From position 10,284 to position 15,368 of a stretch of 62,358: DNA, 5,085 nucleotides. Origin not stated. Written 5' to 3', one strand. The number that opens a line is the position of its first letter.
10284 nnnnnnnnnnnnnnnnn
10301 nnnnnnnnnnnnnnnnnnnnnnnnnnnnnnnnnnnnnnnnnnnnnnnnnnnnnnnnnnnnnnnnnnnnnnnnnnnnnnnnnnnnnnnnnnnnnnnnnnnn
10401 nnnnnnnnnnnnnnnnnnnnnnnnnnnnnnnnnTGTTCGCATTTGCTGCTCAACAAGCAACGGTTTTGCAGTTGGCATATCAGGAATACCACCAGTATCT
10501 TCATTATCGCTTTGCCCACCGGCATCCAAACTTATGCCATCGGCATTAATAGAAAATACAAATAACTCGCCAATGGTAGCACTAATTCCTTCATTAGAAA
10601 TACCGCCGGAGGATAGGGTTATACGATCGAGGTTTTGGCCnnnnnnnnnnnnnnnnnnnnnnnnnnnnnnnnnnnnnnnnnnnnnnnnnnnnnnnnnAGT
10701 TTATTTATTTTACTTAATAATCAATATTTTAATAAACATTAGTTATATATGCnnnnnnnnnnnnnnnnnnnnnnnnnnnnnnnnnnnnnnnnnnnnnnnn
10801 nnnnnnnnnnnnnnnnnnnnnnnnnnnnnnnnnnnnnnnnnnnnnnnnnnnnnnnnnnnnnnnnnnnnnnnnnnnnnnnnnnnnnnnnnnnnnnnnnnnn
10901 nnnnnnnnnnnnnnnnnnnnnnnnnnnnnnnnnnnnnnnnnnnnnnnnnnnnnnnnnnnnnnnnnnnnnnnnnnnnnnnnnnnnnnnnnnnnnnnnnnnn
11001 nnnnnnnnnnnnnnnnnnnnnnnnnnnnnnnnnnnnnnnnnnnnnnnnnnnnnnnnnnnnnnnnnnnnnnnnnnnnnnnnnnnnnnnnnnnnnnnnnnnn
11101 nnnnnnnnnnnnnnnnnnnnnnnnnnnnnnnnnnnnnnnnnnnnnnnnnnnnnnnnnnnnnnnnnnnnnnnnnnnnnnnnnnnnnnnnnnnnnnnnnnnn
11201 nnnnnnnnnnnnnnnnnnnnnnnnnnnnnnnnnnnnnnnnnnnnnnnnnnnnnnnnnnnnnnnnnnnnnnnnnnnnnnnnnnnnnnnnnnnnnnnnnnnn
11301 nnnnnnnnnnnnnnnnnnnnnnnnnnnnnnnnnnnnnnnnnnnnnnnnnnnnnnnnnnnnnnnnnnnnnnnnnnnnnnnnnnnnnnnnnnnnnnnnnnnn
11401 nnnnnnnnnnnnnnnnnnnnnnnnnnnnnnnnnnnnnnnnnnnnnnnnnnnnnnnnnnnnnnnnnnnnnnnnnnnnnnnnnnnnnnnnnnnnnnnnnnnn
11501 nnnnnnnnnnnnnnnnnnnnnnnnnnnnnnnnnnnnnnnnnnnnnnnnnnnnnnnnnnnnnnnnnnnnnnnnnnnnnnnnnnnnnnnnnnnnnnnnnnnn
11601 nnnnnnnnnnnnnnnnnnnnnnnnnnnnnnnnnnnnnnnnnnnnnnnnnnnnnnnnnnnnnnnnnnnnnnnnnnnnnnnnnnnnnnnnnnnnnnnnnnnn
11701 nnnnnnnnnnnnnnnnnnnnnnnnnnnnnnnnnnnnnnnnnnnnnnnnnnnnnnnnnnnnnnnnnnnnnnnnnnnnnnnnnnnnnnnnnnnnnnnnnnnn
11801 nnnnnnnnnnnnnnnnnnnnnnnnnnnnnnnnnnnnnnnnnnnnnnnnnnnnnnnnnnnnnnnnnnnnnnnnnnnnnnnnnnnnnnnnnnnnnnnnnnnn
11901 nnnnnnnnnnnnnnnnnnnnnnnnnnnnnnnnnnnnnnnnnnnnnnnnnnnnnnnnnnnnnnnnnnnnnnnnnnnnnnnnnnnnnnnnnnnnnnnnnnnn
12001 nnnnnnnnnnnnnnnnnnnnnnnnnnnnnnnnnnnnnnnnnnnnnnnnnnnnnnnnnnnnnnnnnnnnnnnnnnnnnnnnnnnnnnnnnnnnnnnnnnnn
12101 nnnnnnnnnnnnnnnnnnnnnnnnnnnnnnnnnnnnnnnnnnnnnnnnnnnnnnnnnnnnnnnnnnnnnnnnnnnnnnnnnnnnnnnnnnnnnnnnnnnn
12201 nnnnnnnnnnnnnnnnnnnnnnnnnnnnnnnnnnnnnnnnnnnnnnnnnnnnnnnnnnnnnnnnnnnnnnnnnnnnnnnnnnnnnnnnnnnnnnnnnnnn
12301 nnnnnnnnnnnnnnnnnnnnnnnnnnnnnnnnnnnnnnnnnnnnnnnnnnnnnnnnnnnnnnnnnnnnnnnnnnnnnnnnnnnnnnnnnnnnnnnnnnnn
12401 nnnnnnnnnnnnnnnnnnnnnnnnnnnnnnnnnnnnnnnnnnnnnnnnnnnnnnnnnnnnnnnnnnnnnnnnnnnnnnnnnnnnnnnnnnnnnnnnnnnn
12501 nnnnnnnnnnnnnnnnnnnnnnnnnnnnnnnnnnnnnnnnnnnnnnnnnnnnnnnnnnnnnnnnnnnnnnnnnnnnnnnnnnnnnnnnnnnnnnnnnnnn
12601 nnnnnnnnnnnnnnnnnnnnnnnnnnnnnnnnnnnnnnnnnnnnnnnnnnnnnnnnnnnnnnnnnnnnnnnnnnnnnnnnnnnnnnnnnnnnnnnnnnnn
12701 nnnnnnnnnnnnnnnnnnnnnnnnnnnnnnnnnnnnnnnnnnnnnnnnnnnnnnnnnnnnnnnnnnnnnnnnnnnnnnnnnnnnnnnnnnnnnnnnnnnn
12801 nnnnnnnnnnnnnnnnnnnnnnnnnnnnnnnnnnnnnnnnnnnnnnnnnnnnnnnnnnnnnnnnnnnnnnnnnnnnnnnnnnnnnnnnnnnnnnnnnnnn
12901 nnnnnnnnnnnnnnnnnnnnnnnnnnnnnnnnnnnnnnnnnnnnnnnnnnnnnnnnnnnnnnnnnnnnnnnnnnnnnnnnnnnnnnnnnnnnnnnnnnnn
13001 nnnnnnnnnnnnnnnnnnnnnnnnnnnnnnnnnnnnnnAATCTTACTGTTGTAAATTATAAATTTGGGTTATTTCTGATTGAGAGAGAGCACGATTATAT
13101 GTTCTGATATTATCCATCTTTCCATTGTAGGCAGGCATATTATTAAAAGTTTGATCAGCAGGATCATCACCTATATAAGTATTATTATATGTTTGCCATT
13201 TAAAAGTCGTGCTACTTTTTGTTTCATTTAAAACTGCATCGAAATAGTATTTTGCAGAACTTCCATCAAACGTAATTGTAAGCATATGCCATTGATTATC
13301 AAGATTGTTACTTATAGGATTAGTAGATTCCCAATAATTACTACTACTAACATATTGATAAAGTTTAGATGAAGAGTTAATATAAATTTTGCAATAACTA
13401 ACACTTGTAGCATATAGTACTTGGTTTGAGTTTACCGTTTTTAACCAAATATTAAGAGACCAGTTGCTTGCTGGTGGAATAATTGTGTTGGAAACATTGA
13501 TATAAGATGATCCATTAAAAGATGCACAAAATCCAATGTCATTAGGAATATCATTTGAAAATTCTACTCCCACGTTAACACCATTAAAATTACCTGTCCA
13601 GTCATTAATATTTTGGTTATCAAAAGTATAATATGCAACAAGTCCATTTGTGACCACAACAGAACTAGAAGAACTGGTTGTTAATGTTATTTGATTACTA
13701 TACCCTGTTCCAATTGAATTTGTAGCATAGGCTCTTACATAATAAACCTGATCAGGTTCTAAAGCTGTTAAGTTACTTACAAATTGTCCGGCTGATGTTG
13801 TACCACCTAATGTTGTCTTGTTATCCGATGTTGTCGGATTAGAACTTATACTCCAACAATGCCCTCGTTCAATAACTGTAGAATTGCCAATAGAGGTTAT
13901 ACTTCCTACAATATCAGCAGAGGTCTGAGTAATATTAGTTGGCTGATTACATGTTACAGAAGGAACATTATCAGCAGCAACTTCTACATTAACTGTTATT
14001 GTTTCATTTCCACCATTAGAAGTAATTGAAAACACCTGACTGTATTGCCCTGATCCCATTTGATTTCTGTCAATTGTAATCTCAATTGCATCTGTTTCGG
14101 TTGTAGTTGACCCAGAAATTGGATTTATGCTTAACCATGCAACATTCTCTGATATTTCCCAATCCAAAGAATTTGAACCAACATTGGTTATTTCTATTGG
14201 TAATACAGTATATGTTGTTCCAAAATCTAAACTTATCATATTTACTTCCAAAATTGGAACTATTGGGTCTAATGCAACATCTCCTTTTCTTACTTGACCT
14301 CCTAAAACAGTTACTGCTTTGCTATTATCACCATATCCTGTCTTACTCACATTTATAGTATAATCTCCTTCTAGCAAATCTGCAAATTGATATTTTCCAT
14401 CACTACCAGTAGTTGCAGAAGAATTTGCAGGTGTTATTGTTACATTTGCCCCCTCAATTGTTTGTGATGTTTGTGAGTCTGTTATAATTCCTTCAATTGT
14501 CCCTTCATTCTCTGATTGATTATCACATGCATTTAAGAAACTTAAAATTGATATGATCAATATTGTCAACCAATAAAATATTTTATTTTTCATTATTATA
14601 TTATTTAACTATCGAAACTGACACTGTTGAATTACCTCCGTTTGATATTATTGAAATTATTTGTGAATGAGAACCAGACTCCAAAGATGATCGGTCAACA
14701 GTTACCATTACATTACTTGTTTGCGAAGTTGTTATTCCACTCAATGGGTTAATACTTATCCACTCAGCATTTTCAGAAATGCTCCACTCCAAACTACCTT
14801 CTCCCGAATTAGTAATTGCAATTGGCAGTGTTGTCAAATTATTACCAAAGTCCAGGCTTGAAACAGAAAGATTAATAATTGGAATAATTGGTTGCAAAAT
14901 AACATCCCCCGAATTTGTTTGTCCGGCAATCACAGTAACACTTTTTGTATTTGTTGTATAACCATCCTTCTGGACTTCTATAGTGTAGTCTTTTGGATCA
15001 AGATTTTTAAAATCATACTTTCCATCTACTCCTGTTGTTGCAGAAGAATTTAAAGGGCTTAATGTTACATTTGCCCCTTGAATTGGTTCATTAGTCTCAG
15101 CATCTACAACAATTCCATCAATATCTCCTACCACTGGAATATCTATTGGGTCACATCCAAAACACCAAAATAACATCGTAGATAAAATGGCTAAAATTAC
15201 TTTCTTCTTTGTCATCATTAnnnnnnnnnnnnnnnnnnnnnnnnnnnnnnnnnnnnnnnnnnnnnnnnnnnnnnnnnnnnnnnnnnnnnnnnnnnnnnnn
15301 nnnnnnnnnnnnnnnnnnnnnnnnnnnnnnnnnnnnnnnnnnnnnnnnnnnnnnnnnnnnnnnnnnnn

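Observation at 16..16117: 11-gene modular surface-protein operon: shared stalks, differing tips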

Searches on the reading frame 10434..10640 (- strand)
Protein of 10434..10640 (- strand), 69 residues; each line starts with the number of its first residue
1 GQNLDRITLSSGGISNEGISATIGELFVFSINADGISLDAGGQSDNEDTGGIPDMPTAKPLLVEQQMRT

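Call 56: search_protein_families(library=pfam, proteins=[window:10434-10637:-], max_evalue=10)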
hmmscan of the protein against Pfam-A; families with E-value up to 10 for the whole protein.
seq(68 aa): 0 families

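Call 80: search_protein_representatives(protein=window:10434-10640:-)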
Query: 69 residues. Proteins with E-value up to 0.001 (for the whole library): 14; up to 1e-10: 3; up to 1e-30: 0. The best 14 are listed.
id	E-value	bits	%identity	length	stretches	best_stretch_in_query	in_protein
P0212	4.8e-29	114.8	84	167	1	2-69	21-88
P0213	5.0e-13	64.3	69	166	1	2-52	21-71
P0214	2.3e-11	59.1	51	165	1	1-65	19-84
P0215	7.8e-09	51.1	56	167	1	2-53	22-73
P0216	1.1e-08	50.6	56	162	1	2-53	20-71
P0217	9.2e-08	47.7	70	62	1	2-38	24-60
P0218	3.5e-07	45.9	48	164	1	2-57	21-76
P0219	4.0e-07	45.7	37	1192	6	20-53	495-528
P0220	4.4e-07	45.6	-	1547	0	-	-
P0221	7.8e-06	41.7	50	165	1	2-57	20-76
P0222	9.5e-06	41.4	41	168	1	2-59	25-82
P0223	5.3e-05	39.0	54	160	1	2-57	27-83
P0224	5.3e-04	35.9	45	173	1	2-52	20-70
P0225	5.9e-04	35.7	47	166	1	2-52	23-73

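Call 81: search_protein_families(library=pfam, proteins=[P0219, P0220], max_evalue=0.001)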
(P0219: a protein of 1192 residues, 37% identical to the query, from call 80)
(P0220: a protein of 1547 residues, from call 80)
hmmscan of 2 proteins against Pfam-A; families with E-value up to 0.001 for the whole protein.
P0219 (1192 aa): 14 families
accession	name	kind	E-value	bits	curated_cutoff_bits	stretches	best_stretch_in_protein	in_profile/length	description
PF13895.12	Ig_2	-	3.3e-76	252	27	8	397-478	2-79/79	Immunoglobulin domain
PF07679.22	I-set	-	7.6e-61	202.6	23.7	8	397-478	1-90/90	Immunoglobulin I-set domain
PF13927.12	Ig_3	-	3e-60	201.1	30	9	397-464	2-78/78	Immunoglobulin domain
PF00047.31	ig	-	9.4e-33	112.8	21.8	0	407-470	4-78/81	Immunoglobulin domain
PF09603.15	Fib_succ_major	-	6.6e-32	111.7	33.9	1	1001-1191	1-187/187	Fibrobacter succinogenes major domain (Fib_succ_major)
PF16680.11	Ig_4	-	6.3e-16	59.2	30.1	0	425-465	13-52/71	T-cell surface glycoprotein CD3 delta chain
PF19081.6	Ig_7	-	5.3e-15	55.9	27.3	0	668-716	8-57/84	Ig-like domain CHU_C associated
PF22352.2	K319L-like_PKD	-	5.8e-12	45.9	27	0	228-302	3-84/84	K319L-like, PKD domain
PF16681.11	Ig_5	-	6.8e-10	39.7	27.3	0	777-816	22-61/82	Ig-like domain on T-cell surface glycoprotein CD3 epsilon chain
PF09479.16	Flg_new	-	4.6e-07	30.3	27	1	915-986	1-64/65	Listeria-Bacteroides repeat domain (List_Bact_rpt)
PF16706.11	Izumo-Ig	-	5.6e-07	29.9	26.7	0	864-905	35-76/88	Izumo-like Immunoglobulin domain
PF22447.2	EEP_ig-like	-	1.9e-06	28.1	26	0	335-383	12-60/105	Endonuclease/exonuclease/phosphatase family, ig-like domain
PF14936.11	p53-inducible11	-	7.8e-06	26.5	27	0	169-208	6-45/179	Tumour protein p53-inducible protein 11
PF08085.16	Entericidin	-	0.00016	22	23.3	0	289-298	11-20/20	Entericidin EcnA/B family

P0220 (1547 aa): 1 family
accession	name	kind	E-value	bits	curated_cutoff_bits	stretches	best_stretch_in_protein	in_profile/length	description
PF00396.23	Granulin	-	2.4e-263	850.6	20.9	19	139-180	1-42/42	Granulin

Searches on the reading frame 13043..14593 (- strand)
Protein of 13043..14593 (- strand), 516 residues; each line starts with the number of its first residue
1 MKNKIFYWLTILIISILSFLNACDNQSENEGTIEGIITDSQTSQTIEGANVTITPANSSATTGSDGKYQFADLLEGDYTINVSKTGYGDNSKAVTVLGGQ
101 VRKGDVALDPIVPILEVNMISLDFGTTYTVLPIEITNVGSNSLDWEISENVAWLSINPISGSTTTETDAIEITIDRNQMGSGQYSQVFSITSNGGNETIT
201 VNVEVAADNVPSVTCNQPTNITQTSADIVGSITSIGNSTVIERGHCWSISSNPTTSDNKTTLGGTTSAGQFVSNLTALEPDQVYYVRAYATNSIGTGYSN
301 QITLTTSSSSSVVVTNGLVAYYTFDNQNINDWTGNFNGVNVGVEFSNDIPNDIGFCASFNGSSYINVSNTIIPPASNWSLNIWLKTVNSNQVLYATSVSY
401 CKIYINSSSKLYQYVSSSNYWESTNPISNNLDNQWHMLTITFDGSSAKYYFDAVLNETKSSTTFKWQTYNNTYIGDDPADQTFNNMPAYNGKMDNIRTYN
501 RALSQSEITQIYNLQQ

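Call 4: search_protein_families(library=pfam, proteins=[window:13043-14593:-], max_evalue=0.01)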
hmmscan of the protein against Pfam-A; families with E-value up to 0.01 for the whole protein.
window:13043-14593:- (516 aa): 10 families
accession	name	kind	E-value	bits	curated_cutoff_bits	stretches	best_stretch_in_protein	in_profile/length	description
PF13385.13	Laminin_G_3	-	8.2e-19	68.7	27.6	1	360-508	2-150/151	Concanavalin A-like lectin/glucanases superfamily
PF13620.12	CarboxypepD_reg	-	1.4e-15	57.8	32.3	1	32-108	1-81/82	Carboxypeptidase regulatory-like domain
PF13715.12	CarbopepD_reg_2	-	1.9e-12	47.5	32.2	1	33-103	1-71/88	CarboxypepD_reg-like domain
PF19190.6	BACON_2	-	2e-08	34.5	25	1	115-205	2-93/94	Viral BACON domain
PF17210.9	SdrD_B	-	7.4e-05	23.4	29.7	1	41-84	19-66/112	SdrD B-like domain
PF17802.7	SpaA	-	0.00015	22.3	23.1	1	32-81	2-57/91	Prealbumin-like fold domain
PF02210.31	Laminin_G_2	-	0.00017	22.5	22.9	1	392-497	9-122/126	Laminin G domain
PF22076.2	Cep192_D6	-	0.0028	18.3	35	0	128-203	21-100/101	Cep192 domain 6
PF08308.17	PEGA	-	0.0047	17.3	20.8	0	71-109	30-68/71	PEGA domain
PF11008.14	DUF2846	-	0.0055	17.2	34.3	0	43-101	18-73/92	Protein of unknown function (DUF2846)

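Call 22: search_protein_families(library=ncbifam, proteins=[window:13043-14593:-], max_evalue=0.01)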
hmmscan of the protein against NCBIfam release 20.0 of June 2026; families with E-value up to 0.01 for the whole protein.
window:13043-14593:- (516 aa): 1 family
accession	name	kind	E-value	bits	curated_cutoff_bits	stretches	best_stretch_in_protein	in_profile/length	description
NF052345.1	S_layer_anammox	exception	8.9e-13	46.5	1400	1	28-222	1310-1495/1596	Kustd1514 family S-layer glycoprotein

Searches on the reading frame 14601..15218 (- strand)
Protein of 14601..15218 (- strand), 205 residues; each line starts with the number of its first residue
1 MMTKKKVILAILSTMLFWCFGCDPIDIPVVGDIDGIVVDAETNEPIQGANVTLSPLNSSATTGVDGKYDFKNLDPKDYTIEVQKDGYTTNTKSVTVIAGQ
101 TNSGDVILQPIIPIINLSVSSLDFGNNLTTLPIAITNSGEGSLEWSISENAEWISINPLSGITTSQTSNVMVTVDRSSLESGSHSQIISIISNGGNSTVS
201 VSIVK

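Call 4: search_protein_families(library=pfam, proteins=[window:14601-15218:-], max_evalue=0.01)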
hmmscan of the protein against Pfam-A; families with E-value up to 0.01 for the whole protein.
window:14601-15218:- (205 aa): 8 families
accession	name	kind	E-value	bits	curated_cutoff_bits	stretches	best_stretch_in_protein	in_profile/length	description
PF13620.12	CarboxypepD_reg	-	1.7e-18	67.2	32.3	1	33-108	2-81/82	Carboxypeptidase regulatory-like domain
PF13715.12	CarbopepD_reg_2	-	3.6e-15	56.2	32.2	1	33-104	1-72/88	CarboxypepD_reg-like domain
PF19190.6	BACON_2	-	2e-09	37.7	25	1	117-203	4-91/94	Viral BACON domain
PF17210.9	SdrD_B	-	1.2e-06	29.1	29.7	1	39-93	17-75/112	SdrD B-like domain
PF17802.7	SpaA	-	6.1e-06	26.8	23.1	1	34-101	4-79/91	Prealbumin-like fold domain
PF22076.2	Cep192_D6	-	4.1e-05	24.2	35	1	116-203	12-100/101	Cep192 domain 6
PF08308.17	PEGA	-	0.00059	20.1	20.8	1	71-110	30-69/71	PEGA domain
PF13004.13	BACON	-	0.009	16.4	25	1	144-201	2-58/61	Putative binding domain, N-terminal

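Call 83: search_protein_families(library=phrogs, proteins=[window:14601-15218:-], max_evalue=0.01)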
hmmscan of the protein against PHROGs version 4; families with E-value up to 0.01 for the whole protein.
window:14601-15218:- (205 aa): 0 families
